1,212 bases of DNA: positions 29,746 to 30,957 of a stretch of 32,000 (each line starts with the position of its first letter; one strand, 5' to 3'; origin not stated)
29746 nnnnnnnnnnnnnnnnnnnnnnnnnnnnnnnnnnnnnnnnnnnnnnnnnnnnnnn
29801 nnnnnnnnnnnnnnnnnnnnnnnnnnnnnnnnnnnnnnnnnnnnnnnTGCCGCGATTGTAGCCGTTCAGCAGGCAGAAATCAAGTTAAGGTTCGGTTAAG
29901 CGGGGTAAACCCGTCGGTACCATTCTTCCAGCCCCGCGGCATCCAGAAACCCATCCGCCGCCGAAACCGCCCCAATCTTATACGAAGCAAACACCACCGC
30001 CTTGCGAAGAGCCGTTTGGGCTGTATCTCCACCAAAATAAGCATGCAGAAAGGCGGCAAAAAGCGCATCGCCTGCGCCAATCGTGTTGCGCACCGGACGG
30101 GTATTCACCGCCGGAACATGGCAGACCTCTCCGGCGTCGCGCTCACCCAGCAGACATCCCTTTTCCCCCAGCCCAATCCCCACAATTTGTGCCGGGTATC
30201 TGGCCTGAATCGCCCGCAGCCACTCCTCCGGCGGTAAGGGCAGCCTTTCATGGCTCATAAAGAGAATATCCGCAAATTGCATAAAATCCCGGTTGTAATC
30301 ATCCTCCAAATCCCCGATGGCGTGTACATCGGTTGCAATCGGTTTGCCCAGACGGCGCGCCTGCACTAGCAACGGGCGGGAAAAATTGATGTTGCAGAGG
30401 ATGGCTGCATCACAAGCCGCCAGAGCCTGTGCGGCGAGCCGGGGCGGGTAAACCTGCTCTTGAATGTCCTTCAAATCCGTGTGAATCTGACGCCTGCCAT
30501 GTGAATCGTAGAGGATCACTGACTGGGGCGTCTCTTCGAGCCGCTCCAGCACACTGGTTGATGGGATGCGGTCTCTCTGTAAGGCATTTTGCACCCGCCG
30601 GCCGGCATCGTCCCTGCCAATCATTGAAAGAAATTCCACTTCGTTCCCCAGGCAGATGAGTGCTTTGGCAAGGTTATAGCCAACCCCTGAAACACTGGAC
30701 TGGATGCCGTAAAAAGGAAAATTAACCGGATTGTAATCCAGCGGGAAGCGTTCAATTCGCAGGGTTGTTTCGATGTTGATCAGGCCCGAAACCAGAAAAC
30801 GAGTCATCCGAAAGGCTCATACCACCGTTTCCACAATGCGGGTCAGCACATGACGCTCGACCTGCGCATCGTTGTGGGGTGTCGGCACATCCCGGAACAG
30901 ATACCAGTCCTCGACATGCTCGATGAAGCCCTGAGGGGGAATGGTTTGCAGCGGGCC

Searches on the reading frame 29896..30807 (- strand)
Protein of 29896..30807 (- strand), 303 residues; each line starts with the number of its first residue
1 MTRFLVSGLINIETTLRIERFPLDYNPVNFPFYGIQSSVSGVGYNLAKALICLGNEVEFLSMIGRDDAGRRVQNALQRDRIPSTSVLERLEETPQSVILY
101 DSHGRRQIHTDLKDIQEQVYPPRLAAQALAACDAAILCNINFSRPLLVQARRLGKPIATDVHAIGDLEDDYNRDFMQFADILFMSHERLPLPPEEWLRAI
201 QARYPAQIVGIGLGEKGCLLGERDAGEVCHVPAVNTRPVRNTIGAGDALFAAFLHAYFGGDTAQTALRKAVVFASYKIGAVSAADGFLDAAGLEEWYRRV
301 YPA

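Call 33: search_protein_families(library=pfam, proteins=[window:29896-30807:-], max_evalue=0.00001)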
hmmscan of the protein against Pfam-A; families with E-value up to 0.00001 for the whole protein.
window:29896-30807:- (303 aa): 1 family
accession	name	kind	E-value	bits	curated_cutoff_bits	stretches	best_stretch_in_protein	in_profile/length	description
PF00294.29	PfkB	-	9.1e-23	81.5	25.8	1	4-285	4-297/302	pfkB family carbohydrate kinase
